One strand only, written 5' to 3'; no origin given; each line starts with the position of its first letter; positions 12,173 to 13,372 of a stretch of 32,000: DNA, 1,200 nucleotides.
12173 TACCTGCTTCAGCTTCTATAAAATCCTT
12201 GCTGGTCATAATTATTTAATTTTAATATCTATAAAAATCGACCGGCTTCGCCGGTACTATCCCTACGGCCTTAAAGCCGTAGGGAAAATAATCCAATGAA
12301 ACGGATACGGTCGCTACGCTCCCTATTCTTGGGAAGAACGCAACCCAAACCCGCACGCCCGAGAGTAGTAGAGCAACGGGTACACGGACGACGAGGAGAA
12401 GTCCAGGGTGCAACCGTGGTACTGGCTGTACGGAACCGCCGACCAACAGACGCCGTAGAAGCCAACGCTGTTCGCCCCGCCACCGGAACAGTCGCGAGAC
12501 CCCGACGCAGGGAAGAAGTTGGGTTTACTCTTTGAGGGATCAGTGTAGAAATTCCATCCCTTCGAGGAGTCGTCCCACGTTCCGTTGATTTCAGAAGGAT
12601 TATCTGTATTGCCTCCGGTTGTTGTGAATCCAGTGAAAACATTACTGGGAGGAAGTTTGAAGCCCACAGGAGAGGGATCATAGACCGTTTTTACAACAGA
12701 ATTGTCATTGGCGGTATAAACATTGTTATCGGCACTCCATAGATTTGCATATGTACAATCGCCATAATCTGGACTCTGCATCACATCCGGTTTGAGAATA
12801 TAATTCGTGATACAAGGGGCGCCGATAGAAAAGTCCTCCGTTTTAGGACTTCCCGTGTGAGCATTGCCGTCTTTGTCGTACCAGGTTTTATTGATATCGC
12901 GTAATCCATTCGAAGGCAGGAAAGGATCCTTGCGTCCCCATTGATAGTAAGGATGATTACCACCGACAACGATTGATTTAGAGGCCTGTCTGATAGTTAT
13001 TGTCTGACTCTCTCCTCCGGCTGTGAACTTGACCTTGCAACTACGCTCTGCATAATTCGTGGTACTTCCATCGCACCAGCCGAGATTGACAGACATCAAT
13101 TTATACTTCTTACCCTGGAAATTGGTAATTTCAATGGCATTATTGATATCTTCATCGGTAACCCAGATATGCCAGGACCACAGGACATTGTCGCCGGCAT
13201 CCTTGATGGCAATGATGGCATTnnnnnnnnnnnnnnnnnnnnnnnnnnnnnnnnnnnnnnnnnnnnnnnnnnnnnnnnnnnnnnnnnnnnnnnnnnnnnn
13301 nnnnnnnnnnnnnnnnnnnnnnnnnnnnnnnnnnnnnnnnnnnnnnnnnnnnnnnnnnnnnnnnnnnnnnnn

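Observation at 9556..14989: Complete DGR cassette: 190-bp TR/VR pair with adenine-restricted mismatches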

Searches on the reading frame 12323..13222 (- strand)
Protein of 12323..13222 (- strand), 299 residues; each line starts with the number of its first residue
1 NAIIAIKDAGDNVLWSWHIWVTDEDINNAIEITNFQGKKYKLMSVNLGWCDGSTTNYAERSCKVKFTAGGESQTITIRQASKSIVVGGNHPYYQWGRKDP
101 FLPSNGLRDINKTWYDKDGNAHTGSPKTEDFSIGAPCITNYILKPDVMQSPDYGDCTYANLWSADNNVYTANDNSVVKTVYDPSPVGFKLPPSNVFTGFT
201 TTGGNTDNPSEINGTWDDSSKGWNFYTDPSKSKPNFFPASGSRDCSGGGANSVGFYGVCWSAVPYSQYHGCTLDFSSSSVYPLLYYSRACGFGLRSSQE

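Call 24: search_solved_structures(query=window:12323-13222:-, max_evalue=1, show_alignments=2)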
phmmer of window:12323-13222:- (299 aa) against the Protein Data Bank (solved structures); distinct sequences matched with E-value up to 1: 1.
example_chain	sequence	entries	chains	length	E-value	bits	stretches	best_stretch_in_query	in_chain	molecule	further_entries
8ivi_A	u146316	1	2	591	0.82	12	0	170-216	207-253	Medium/long-chain-fatty-acid--CoA ligase FadD8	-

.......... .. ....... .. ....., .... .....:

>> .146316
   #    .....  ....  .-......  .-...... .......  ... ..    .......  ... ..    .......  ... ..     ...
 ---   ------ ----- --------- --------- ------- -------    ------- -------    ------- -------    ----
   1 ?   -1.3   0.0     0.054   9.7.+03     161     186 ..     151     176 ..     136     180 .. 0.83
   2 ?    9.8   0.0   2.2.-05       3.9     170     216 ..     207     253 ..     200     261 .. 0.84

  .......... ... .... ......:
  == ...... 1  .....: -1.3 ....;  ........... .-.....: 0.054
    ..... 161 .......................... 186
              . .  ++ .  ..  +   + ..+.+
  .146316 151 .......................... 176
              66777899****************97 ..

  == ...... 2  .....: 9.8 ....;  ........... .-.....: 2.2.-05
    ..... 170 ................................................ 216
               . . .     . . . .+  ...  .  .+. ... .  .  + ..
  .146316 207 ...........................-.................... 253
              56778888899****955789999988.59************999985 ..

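Call 50: search_protein_families(library=pfam, proteins=[window:12323-13222:-], max_evalue=10)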
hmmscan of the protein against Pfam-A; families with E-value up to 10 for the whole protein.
window:12323-13222:- (299 aa): 2 families
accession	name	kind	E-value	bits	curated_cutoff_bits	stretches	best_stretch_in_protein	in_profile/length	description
PF13004.13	BACON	-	0.00045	20.6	25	1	55-80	34-61/61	Putative binding domain, N-terminal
PF11589.14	DUF3244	-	0.024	15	25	1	2-53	42-93/96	Domain of unknown function (DUF3244)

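Call 66: find_homologous_proteins(query=window:12323-13072:-, max_evalue=0.001)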
Query window:12323-13072:- (249 aa): 533 proteins with E <= 0.001 among 757 candidates; the best 120 are listed.
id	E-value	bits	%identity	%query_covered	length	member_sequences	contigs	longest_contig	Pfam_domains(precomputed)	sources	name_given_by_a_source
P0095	2.9e-116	406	75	100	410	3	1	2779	-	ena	-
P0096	7.0e-113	395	72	100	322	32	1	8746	-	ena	-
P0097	2.1e-111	390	72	100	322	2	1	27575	-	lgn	-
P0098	2.0e-110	387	71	100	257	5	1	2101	-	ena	-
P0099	3.9e-110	386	71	100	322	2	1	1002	-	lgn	-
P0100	1.1e-109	384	71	100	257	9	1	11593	PF26707.1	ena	-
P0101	1.3e-108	381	71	100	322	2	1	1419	-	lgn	-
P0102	2.2e-104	367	70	100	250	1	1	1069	-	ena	-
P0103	2.7e-104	366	68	100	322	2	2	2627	-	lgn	-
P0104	7.1e-104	365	71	95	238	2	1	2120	-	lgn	-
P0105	9.4e-104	365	68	100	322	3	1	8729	-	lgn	-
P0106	9.5e-104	365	70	100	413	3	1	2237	PF13004.14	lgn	-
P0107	1.2e-103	364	70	100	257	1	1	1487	-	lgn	-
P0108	5.2e-102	359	67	100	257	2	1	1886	-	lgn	-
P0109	3.3e-100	353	66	100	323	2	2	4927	-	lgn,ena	-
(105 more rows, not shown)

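Call 69: search_solved_structures(query=A2, max_evalue=1, show_alignments=1)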
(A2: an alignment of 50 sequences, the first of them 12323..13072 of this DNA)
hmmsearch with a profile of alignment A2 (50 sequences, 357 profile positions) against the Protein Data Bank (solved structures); distinct sequences matched with E-value up to 1: 0.

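Call 72: predict_structure(alignment_id=A2)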
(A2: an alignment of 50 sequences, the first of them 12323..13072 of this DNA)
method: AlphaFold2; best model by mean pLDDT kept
length: 249 residues; sequences in the alignment: 50
mean_pLDDT: 85.0   pTM: 0.76
mean pLDDT of the five models: 85.0, 82.8, 75.9, 67.7, 66.4
residues with pLDDT >= 90: 83; 70-90: 143; 50-70: 19; < 50: 4
segments of 3 or more residues with pLDDT < 50: 1-3
pLDDT, mean of each block of 10 residues (from residue 1): 62 86 88 62 86 67 76 86 87 87 77 86 89 88 90 95 94 88 89 88 91 89 96 92 87
secondary structure, 60 per line:
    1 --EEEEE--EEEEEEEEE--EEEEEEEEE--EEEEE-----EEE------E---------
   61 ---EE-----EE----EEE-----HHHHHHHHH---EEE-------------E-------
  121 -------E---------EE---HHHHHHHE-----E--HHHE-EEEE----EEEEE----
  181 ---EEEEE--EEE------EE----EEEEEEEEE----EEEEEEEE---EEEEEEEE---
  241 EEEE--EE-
elements in order: E3-7 E10-18 E21-29 E32-36 E42-44 E77-79 H85-93 E97-99 H143-149 E164-167 E172-176 E184-188 E191-193 E206-214 E219-226 E230-237 E241-244

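Call 75: fold_search(model_id=the predicted structure, library=pdb)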
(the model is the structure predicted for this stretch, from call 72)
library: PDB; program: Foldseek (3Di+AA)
matches with E <= 10: 39; with E <= 0.001: 0
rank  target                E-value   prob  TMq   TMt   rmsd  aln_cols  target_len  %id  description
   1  8wki_s                1.6e+00  0.02  0.11  0.11  19.5       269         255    7  Cryo-EM structure of the distal rod-hook within the flagellar motor-hook complex in the CW state. (released 2024-09-04)
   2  7z20_t                2.3e+00  0.69  0.11  0.23   3.0        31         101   13  70S E. coli ribosome with an extended uL23 loop from Candidatus marinimicrobia and a stalled filamin domain 5 nascent  (released 2022-08-10)
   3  8wki_t                3.4e+00  0.02  0.09  0.09  17.8        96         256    8  Cryo-EM structure of the distal rod-hook within the flagellar motor-hook complex in the CW state. (released 2024-09-04)
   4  5vzj_K                4.5e+00  0.05  0.13  0.05   9.6       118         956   11  STRUCTURE OF A TWELVE COMPONENT MPP6-NUCLEAR RNA EXOSOME COMPLEX BOUND TO RNA (released 2017-08-02)
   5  2pw9_C                4.5e+00  0.02  0.08  0.08  14.6       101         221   10  Crystal structure of a putative formate dehydrogenase accessory protein from Desulfotalea psychrophila (released 2007-05-22)
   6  5k36_K                4.8e+00  0.04  0.14  0.05   9.4       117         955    8  Structure of an eleven component nuclear RNA exosome complex bound to RNA (released 2016-11-02)
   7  6qp8_B                4.8e+00  0.00  0.09  0.05  19.6       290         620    9  Drosophila Semaphorin 2b (released 2019-08-21)
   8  4gej_J                5.3e+00  0.16  0.08  0.14   8.4        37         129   19  N-terminal domain of VDUP-1 (released 2013-02-27)
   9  12dl_PA               5.3e+00  0.05  0.12  0.07   8.0        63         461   16  Native structure of the cytoplasmic lattice (CPL) asymmetric unit from mouse MII eggs (released 2026-04-08)
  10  8bfk_A                6.0e+00  0.04  0.08  0.07   5.1        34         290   18  Jumbo Phage phi-kp24 tail inner tube (released 2022-12-07)
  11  9e5c_3l               6.0e+00  0.02  0.09  0.08  17.8       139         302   13  Cryo-EM structure of 96 nm repeat of microtubule doublet from T. brucei flagellum (released 2025-03-12)
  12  4ic1_D                6.7e+00  0.25  0.10  0.12   4.8        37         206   24  Crystal structure of SSO0001 (released 2013-01-16)
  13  2pw9_D                6.7e+00  0.03  0.10  0.10  13.4       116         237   12  Crystal structure of a putative formate dehydrogenase accessory protein from Desulfotalea psychrophila (released 2007-05-22)
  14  4b8y_A                6.7e+00  0.02  0.10  0.09  10.6        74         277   16  Ferrichrome-bound FhuD2 (released 2012-11-21)
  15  4ic1_A                7.1e+00  0.25  0.10  0.12   4.7        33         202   27  Crystal structure of SSO0001 (released 2013-01-16)
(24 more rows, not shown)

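Call 78: fold_search(model_id=the predicted structure, library=viral)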
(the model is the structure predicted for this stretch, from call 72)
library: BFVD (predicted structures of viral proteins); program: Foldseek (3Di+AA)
matches with E <= 10: 218; with E <= 0.001: 0
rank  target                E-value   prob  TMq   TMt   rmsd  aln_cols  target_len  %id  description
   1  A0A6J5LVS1            8.8e-02  0.51  0.33  0.11  15.9       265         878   14  Fibrobacter succinogenes major paralogous domain [uncultured Caudovirales phage]
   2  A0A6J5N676            7.0e-01  0.28  0.28  0.19   9.7       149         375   15  Fibrobacter succinogenes major paralogous domain [uncultured Caudovirales phage]
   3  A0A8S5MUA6            9.4e-01  0.33  0.12  0.26  20.2        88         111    8  Uncharacterized protein [Siphoviridae sp. ctP6113]
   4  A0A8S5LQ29            1.1e+00  0.11  0.10  0.15  14.7        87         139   17  Single-stranded DNA-binding protein [Siphoviridae sp. ctVFv13]
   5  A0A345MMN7            1.5e+00  0.18  0.09  0.18  11.7        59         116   14  (no name in the UniProt tables at hand)
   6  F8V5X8                1.6e+00  0.08  0.08  0.03  16.5        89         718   16  Capsid protein [Acanthamoeba polyphaga mimivirus]
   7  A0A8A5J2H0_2          2.2e+00  0.06  0.08  0.02  16.2        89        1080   16  (no name in the UniProt tables at hand)
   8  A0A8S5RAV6            2.3e+00  0.35  0.11  0.25   3.9        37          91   14  Uncharacterized protein [virus sp. ctQcs9]
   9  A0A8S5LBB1            2.6e+00  0.60  0.12  0.56   3.2        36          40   17  Uncharacterized protein [Siphoviridae sp. ctXOZ1]
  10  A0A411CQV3            2.6e+00  0.25  0.11  0.23  10.0        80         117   10  Uncharacterized protein [Arthrobacter phage Sonali]
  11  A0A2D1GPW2            2.6e+00  0.20  0.13  0.16   8.5        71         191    6  HNH endonuclease [Mycobacterium phage Kumao]
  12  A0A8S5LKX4            2.8e+00  0.51  0.10  0.51   4.1        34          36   20  Uncharacterized protein [Siphoviridae sp. ctKcB20]
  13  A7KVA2                2.8e+00  0.41  0.10  0.10   4.3        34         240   15  (no name in the UniProt tables at hand)
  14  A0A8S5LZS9            3.0e+00  0.38  0.11  0.46   4.4        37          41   11  Uncharacterized protein [Caudovirales sp. ct7oE3]
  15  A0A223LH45            3.1e+00  0.47  0.11  0.09   3.2        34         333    9  Putative mycothiosynthase [Erwinia phage vB_EamM_RisingSun]
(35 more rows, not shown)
